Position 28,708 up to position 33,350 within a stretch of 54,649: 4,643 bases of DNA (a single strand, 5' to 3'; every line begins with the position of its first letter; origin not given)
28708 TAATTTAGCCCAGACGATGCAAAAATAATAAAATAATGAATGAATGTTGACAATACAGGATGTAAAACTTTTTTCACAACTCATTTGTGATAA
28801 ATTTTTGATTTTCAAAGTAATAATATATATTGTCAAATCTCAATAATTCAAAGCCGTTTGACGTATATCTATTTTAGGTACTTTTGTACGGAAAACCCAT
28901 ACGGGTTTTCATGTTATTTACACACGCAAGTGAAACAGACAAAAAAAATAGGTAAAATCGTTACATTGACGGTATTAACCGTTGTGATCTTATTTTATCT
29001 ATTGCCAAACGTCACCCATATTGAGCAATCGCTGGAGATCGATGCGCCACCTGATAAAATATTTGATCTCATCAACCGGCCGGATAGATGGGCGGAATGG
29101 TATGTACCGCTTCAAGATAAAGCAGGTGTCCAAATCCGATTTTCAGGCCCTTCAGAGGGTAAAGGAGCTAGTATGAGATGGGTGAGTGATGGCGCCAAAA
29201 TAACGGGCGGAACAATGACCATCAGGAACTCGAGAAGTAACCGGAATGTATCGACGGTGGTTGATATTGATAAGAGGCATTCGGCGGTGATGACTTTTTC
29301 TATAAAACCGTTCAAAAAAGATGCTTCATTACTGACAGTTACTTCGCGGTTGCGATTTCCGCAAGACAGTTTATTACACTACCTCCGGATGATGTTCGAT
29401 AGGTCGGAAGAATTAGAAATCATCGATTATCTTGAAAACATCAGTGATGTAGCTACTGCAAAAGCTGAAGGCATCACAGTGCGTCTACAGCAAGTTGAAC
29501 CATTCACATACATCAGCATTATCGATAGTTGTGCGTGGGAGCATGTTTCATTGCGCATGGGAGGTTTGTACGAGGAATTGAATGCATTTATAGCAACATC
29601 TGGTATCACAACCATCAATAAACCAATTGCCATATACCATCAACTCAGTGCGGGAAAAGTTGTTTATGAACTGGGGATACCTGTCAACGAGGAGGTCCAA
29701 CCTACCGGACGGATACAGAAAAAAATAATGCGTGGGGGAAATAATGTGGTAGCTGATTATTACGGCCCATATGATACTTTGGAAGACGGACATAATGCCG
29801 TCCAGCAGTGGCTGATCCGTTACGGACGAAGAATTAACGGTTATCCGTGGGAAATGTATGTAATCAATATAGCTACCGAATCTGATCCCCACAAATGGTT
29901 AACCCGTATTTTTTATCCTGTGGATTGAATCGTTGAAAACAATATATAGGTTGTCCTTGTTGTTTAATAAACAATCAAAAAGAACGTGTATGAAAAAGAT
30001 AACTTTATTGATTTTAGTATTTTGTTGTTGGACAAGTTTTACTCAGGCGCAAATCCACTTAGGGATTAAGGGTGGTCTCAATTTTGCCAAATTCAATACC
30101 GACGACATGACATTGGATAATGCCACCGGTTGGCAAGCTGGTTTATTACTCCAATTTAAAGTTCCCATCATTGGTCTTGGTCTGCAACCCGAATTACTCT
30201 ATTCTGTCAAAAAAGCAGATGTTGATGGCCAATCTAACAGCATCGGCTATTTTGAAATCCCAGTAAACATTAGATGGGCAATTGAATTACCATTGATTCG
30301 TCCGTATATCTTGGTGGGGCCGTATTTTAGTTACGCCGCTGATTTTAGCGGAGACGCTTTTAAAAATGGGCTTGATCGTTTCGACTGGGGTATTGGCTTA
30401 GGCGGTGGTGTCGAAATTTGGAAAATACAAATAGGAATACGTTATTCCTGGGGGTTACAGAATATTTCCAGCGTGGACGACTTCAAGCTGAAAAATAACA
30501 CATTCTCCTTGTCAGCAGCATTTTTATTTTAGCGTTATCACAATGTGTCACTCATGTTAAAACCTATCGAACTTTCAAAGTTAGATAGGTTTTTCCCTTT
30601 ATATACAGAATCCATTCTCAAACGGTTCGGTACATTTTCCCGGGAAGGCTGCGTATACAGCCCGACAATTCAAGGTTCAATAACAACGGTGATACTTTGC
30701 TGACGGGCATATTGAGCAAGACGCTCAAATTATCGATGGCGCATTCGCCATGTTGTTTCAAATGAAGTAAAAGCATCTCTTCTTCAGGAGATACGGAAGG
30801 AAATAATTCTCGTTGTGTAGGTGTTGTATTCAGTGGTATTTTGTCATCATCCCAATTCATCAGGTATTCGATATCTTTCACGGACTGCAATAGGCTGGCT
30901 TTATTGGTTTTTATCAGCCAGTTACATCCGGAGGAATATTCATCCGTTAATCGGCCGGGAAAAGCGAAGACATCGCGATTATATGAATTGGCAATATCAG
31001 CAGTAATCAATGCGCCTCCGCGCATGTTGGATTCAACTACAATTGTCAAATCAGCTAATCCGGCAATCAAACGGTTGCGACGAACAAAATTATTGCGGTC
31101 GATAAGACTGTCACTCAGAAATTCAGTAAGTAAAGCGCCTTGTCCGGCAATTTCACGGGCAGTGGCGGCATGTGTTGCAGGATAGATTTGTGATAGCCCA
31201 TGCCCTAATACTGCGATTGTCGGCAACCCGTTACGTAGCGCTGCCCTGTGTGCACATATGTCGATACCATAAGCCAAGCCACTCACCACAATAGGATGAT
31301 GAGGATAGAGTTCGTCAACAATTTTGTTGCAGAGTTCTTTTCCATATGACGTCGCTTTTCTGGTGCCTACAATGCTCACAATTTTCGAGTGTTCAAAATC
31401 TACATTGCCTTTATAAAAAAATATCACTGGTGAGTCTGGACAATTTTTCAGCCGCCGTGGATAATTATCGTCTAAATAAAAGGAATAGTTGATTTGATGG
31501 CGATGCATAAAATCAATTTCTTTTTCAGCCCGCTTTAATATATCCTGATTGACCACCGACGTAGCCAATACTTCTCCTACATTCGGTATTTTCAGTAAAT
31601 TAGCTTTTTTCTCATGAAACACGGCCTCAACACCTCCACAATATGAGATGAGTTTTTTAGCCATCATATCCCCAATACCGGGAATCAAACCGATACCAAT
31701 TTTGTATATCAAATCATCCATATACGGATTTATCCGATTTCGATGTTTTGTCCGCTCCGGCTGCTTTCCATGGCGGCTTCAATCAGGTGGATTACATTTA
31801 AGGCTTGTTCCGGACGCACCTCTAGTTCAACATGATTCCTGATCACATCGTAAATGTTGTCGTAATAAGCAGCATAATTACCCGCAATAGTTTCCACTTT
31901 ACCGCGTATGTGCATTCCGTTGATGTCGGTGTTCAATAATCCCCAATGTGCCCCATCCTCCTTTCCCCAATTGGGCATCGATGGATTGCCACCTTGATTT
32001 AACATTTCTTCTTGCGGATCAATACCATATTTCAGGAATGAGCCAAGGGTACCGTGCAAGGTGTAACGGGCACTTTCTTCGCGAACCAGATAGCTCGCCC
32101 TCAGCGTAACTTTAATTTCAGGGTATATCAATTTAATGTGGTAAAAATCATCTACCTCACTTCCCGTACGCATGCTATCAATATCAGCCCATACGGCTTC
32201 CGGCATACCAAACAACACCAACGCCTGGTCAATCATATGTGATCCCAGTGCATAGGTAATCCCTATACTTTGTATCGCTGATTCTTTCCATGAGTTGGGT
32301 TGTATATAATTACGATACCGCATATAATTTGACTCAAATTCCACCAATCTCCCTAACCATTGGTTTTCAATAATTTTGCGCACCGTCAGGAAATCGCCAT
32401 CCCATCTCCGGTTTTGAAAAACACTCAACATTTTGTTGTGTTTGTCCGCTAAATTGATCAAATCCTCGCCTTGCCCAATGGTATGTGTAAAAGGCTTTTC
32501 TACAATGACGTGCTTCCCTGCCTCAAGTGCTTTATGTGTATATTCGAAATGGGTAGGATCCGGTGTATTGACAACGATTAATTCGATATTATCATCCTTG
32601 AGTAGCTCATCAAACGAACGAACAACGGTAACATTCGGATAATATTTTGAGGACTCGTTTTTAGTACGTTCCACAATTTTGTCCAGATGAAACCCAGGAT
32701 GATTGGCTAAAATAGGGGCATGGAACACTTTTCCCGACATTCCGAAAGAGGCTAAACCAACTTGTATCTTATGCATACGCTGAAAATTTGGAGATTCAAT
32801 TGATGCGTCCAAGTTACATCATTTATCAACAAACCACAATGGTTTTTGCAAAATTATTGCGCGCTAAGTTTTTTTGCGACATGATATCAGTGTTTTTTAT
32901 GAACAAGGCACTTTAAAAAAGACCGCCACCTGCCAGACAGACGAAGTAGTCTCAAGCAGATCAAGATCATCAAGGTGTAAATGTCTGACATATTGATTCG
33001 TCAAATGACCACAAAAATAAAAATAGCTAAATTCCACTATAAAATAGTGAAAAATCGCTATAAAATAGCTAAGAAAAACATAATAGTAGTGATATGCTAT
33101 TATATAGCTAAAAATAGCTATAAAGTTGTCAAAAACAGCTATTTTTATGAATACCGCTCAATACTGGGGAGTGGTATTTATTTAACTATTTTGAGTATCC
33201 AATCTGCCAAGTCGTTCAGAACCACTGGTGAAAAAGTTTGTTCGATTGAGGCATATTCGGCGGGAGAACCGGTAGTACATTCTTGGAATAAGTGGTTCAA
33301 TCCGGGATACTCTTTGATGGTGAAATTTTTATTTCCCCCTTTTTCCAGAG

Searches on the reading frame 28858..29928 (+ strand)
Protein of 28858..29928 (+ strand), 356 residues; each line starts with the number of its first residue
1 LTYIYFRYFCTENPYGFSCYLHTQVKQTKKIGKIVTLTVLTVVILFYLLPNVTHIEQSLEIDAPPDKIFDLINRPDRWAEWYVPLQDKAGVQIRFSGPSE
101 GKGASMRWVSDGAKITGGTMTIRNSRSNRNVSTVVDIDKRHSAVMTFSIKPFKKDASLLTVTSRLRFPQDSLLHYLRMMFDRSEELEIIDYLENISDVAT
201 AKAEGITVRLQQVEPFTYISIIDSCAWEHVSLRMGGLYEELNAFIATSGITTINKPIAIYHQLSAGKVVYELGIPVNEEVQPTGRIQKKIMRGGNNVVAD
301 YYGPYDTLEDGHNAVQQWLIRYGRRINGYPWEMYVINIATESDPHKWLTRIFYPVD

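Call 26: search_protein_families(library=pfam, proteins=[window:28858-29928:+])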
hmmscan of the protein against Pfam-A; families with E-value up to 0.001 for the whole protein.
window:28858-29928:+ (356 aa): 2 families
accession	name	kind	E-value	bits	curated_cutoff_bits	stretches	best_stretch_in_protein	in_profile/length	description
PF06445.20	GyrI-like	-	2.6e-11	44.5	26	1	208-355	3-154/155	GyrI-like small molecule binding domain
PF10604.15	Polyketide_cyc2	-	7.2e-07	30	27.4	1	53-162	2-94/142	Polyketide cyclase / dehydrase and lipid transport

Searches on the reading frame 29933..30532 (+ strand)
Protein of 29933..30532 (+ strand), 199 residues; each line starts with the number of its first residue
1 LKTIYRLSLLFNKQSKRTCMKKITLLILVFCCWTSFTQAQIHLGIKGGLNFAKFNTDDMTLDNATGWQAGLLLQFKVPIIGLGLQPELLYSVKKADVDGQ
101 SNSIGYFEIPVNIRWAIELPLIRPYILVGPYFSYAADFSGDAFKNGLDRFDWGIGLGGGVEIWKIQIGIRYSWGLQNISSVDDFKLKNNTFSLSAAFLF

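Call 26: search_protein_families(library=pfam, proteins=[window:29933-30532:+])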
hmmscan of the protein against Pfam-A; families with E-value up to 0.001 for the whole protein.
window:29933-30532:+ (199 aa): 2 families
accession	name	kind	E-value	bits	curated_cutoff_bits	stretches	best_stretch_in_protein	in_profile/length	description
PF13505.12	OMP_b-brl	-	4.6e-18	66.4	28.7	1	24-199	2-175/175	Outer membrane protein beta-barrel domain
PF13568.12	OMP_b-brl_2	-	3.2e-14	53.8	27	1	39-179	2-174/175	Outer membrane protein beta-barrel domain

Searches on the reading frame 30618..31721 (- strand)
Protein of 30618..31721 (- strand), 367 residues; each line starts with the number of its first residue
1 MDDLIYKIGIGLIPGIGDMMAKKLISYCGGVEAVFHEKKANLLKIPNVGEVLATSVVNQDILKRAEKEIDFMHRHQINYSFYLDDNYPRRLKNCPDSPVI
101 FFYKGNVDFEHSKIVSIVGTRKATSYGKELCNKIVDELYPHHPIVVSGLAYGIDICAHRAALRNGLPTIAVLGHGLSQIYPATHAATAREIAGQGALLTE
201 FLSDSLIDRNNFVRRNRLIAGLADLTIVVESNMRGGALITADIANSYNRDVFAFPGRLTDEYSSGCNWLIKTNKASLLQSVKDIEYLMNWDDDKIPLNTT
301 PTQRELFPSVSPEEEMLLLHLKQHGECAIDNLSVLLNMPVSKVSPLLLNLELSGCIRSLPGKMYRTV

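Call 11: search_protein_families(library=pfam, proteins=[window:30618-31721:-])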
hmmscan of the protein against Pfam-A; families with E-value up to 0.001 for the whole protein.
window:30618-31721:- (367 aa): 3 families
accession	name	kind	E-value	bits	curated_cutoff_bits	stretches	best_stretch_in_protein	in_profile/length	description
PF02481.21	DNA_processg_A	-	2.3e-74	249.6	29.6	1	72-277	2-210/212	DNA recombination-mediator protein A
PF17782.7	DprA_WH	-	1.4e-09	38.2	22.9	1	308-362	8-61/61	DprA winged helix domain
PF12826.13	HHH_2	-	1.9e-05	25.1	27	1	13-58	8-53/64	Helix-hairpin-helix motif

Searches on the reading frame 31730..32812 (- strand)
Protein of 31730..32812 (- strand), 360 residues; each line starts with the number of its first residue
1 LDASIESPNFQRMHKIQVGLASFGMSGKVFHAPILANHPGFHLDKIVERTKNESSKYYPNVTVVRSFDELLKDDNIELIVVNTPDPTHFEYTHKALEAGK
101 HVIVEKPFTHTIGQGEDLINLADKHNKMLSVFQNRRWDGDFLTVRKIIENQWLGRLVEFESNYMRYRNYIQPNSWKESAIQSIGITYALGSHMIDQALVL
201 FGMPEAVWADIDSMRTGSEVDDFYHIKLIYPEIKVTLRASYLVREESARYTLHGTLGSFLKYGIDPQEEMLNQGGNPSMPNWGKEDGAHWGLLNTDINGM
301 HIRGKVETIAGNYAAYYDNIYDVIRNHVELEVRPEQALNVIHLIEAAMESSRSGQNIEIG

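Call 11: search_protein_families(library=pfam, proteins=[window:31730-32812:-])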
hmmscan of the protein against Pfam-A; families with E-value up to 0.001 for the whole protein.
window:31730-32812:- (360 aa): 3 families
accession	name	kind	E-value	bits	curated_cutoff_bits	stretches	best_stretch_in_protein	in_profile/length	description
PF02894.22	GFO_IDH_MocA_C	-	9.4e-31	107.7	22.9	1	145-359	1-218/218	Oxidoreductase family, C-terminal alpha/beta domain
PF01408.29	GFO_IDH_MocA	-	7.1e-24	85.2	24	1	18-131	3-118/120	Oxidoreductase family, NAD-binding Rossmann fold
PF22725.1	GFO_IDH_MocA_C3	-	1.1e-22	80.8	27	1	141-259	1-123/124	GFO/IDH/MocA C-terminal domain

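Call 55: find_related_loci(query=window:31730-32776:-, collection=genome_contigs, flank=3000)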
Query window:31730-32776:- (348 aa) in genome_contigs; peptide patterns used: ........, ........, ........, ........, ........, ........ (x = any residue, [..] = any of these).
35 stretches matched a pattern; 19 encode a relative of the query (tblastn E <= 1e-3); 19 distinct loci.
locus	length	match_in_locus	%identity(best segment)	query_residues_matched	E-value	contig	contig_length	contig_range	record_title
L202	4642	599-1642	84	1-348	0e+0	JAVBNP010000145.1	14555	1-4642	MAG: Bacteroidales bacterium isolate EPI_MAG_00084 c_000011865435, whole genome shotgun sequence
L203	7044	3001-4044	85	1-348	0e+0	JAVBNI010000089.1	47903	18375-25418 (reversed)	MAG: Bacteroidales bacterium isolate EPI_MAG_00075 c_000005991792, whole genome shotgun sequence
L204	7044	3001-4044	81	1-348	0e+0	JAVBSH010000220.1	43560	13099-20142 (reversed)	MAG: Bacteroidales bacterium isolate EPI_MAG_00218 c_000006790613, whole genome shotgun sequence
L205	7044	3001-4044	81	1-348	0e+0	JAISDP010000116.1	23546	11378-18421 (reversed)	MAG: Bacteroidales bacterium isolate Gx485_bin136 k119_2832532, whole genome shotgun sequence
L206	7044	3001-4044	80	1-348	0e+0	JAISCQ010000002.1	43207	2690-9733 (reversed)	MAG: Bacteroidales bacterium isolate Gx481_bin90 k119_2034850, whole genome shotgun sequence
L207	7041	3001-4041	76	1-347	0e+0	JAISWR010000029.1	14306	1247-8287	MAG: Bacteroidales bacterium isolate Nc350_bin140 k119_983883, whole genome shotgun sequence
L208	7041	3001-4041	73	1-347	2e-180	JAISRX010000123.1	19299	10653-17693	MAG: Bacteroidales bacterium isolate Kf353_bin88 k119_2758647, whole genome shotgun sequence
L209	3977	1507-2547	73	1-347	0e+0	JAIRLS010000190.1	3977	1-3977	MAG: Bacteroidales bacterium isolate Cc175_bin60 k119_1534636, whole genome shotgun sequence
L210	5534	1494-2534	73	1-347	6e-179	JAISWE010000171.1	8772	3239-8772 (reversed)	MAG: Bacteroidales bacterium isolate Nc350_bin110 k119_1193067, whole genome shotgun sequence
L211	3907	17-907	69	46-342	6e-144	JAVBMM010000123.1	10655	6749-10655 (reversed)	MAG: Bacteroidales bacterium isolate EPI_MAG_00052 c_000004192684, whole genome shotgun sequence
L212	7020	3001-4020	57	3-342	1e-132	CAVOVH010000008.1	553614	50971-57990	MAG: uncultured Cytophagales bacterium isolate MFD09779.bin.2.36 genome assembly, contig: contig_5543, whole genome shot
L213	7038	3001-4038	54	1-347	4e-122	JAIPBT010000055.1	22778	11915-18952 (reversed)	MAG: Bacteroidales bacterium isolate Tobar14m-G12 Tobar14m-C1408, whole genome shotgun sequence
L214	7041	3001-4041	57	2-348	2e-137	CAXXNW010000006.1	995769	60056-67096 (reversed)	MAG: Bacteroidales bacterium isolate e4d1c670-f166-4d5b-b7a9-33c3b2120191 genome assembly, contig: contig_6, whole genom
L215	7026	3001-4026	44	4-347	4e-92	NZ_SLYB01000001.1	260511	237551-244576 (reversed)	Cricetibacter osteomyelitidis strain DSM 28404 Ga0244707_101, whole genome shotgun sequence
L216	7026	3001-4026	43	4-347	3e-86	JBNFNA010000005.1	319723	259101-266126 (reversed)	Bisgaard Taxon 46 strain CDC_F4646 cont5, whole genome shotgun sequence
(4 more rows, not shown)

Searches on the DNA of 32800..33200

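Call 59: search_rna_families(source=window, start=32800, end=33200, threshold=evalue, max_evalue=10)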
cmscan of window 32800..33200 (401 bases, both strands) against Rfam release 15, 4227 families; matches with E-value up to 10: 8.
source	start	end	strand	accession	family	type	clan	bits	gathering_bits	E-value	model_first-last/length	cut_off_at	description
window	33063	33181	+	RF01816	RsaA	Gene; sRNA;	-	28.2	50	0.0077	1-134/134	no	RNA Staph. aureus A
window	33090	33185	+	RF03534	sRNA71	Gene; sRNA;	-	20.4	50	1.3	1-104/104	no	Staphylococcus sRNA71 small RNA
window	33065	33178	+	RF01822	RsaJ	Gene; sRNA;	-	18.2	100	0.037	1-287/287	no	RNA Staph. aureus A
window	33078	33196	+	RF01459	rliE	Gene; sRNA;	-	15.2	90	4.2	80-197/222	no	Listeria sRNA rliE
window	32841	32909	+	RF01163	snoR64a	Gene; snRNA; snoRNA; CD-box;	-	15.1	45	5.8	1-77/77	no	Small nucleolar RNA snoR64a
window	32816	32851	+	RF01184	snR79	Gene; snRNA; snoRNA; CD-box;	-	14.5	55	8.9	54-89/89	no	Small nucleolar RNA snR79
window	33110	33146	-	RF00764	mir-191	Gene; miRNA;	-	12.6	54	8.3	27-65/91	no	mir-191 microRNA precursor family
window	33104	33191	+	RF02653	StyR-143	Gene; sRNA;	-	11.7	176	7.2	1-144/144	no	Salmonella enterica Typhi npcRNA 143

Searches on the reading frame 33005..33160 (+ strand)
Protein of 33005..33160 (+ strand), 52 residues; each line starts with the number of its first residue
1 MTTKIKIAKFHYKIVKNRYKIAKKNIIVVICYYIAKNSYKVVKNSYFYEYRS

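Call 86: search_protein_representatives(alignment_id=A2)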
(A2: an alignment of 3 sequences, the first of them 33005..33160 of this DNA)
Query: 3 sequences, 53 profile positions. Proteins with E-value up to 0.001 (for the whole library): 7; up to 1e-10: 2; up to 1e-30: 0. The best 7 are listed.
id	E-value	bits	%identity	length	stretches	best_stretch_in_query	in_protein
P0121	1.2e-24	102.6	-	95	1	1-51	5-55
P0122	5.5e-12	62.0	-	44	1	1-39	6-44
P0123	6.6e-07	45.7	-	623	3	5-47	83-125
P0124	1.0e-05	41.9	-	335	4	7-40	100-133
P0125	6.1e-05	39.4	-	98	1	2-49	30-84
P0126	6.2e-05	39.4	-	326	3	5-47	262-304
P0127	9.2e-05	38.9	-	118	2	5-48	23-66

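Call 88: find_encoding_contigs(protein=P0125, flank=6000, max_places=4)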
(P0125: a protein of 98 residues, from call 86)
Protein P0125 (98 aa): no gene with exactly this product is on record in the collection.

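Call 89: find_encoding_contigs(protein=P0122, flank=6000, max_places=4)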
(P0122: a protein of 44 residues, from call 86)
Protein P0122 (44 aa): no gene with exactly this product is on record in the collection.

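Call 90: list_cluster_members(proteins=[P0122, P0125])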
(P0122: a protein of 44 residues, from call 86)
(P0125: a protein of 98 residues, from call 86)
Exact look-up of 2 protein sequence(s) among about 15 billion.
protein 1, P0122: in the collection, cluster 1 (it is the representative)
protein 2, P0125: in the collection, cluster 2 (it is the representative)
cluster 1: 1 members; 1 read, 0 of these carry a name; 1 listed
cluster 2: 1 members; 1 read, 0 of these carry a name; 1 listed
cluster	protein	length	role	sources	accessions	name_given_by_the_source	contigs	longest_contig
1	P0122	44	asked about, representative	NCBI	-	-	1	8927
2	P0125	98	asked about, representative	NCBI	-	-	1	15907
